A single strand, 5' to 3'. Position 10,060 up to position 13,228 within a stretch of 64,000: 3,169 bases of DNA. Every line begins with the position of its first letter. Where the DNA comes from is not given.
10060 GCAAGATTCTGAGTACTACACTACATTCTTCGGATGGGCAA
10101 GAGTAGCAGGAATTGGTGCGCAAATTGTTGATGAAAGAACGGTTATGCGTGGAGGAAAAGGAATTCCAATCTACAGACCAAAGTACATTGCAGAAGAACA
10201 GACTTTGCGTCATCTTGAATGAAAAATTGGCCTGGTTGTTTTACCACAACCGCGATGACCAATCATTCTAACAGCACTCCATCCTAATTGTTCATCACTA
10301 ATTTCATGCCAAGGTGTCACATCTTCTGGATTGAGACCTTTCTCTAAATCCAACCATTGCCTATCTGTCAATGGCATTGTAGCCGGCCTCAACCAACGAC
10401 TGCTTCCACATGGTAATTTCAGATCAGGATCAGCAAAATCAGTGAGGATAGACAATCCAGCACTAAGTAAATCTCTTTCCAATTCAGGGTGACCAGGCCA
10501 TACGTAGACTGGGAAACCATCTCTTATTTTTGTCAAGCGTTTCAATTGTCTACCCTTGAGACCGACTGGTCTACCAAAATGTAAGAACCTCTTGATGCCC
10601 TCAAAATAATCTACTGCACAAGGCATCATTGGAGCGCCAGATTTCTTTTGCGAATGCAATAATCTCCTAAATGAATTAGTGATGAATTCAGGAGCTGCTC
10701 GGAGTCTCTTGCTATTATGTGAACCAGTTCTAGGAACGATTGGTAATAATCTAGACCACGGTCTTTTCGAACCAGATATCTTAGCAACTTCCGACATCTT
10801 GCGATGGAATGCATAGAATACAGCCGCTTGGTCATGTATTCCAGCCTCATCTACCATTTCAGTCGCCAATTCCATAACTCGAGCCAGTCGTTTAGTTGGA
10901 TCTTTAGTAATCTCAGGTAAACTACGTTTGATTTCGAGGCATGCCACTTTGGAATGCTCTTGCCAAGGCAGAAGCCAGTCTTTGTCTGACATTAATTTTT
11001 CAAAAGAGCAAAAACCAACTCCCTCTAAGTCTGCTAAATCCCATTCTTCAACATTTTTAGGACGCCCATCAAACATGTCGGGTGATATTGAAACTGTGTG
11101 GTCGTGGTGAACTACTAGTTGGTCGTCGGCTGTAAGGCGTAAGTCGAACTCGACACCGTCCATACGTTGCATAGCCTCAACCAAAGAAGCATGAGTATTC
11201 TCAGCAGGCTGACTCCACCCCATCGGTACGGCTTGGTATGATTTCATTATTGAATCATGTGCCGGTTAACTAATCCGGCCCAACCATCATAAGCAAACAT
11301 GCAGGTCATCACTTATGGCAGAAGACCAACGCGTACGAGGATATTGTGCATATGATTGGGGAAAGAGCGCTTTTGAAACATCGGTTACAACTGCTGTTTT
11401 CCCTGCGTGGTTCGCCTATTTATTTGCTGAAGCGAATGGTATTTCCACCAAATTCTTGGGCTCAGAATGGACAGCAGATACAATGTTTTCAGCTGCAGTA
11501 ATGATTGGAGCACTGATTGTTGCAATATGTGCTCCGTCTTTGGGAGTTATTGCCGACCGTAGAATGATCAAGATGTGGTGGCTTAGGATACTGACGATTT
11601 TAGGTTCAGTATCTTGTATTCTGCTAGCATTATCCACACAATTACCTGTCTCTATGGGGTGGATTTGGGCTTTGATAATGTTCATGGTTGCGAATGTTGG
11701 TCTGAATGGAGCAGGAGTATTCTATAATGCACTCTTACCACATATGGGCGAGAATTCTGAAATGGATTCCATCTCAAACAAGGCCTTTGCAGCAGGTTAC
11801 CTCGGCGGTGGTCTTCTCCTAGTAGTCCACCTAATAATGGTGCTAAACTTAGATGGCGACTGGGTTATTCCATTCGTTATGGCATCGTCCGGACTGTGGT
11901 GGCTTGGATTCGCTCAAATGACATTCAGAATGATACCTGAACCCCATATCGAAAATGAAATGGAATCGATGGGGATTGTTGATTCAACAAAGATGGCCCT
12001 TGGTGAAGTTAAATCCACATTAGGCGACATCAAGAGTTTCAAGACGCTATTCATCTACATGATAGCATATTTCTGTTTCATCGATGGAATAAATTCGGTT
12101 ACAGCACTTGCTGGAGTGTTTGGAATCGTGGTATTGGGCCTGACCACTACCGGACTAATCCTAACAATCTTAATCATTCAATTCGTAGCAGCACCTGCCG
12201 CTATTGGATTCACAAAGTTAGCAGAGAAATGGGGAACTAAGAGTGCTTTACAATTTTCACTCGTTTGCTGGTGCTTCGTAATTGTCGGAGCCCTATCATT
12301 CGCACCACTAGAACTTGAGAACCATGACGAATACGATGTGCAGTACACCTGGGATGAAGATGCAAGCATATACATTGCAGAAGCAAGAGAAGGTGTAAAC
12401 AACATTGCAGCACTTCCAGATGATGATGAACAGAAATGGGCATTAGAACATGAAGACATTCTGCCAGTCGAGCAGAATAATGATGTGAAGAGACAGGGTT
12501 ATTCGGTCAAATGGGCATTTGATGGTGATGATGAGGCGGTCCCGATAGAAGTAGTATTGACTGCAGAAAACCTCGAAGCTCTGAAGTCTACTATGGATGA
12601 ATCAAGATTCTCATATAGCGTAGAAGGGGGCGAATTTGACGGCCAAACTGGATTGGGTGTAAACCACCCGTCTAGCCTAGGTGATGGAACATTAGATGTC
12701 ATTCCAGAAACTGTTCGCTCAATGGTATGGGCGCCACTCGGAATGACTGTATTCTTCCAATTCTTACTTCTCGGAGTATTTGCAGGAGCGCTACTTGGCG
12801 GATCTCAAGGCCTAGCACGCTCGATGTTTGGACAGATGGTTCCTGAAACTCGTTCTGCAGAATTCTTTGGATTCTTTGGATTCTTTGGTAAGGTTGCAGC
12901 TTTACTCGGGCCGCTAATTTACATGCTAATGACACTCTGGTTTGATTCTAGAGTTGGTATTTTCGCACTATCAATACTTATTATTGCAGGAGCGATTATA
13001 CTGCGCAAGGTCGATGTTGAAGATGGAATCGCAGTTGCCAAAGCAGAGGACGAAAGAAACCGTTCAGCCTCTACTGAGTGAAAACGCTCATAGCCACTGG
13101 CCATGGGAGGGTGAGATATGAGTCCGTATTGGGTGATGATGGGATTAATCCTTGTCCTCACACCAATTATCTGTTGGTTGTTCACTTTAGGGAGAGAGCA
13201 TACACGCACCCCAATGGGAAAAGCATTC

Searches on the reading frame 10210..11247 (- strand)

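Call 29: search_protein_families(library=pfam, proteins=[window:10210-11247:-], max_evalue=0.001)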
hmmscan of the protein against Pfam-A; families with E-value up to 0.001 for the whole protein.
window:10210-11247:- (345 aa): 1 family
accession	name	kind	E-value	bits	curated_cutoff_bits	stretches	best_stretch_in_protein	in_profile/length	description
PF03009.23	GDPD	-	2.4e-09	38.1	23.6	1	14-78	9-69/244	Glycerophosphoryl diester phosphodiesterase family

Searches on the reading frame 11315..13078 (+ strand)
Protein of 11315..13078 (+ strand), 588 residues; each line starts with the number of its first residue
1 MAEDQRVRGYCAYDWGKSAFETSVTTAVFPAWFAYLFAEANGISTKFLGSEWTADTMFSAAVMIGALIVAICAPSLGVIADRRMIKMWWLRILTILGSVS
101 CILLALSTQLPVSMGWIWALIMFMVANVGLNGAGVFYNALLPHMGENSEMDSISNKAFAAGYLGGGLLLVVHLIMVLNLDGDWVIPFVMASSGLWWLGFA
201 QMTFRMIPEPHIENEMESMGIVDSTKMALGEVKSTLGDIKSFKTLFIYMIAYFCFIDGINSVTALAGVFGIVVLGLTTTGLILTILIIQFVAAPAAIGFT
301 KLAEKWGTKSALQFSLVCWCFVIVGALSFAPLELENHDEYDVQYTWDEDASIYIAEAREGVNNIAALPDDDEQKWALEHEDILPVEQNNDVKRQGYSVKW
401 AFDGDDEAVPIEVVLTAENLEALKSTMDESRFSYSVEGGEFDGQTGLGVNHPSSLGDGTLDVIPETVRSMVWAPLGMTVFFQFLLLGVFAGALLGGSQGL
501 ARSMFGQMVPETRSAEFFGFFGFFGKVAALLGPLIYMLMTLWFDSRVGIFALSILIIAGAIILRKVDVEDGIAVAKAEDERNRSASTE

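Call 29: search_protein_families(library=pfam, proteins=[window:11315-13078:+], max_evalue=0.001)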
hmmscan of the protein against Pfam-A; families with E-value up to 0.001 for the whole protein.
window:11315-13078:+ (588 aa): 2 families
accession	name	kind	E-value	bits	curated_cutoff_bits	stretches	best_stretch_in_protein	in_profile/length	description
PF11700.14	ATG22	-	1.3e-44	153.2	24.1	2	5-322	4-366/482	Vacuole effluxer Atg22 like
PF07690.21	MFS_1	-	1.8e-11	44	33.4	1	477-577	81-185/347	Major Facilitator Superfamily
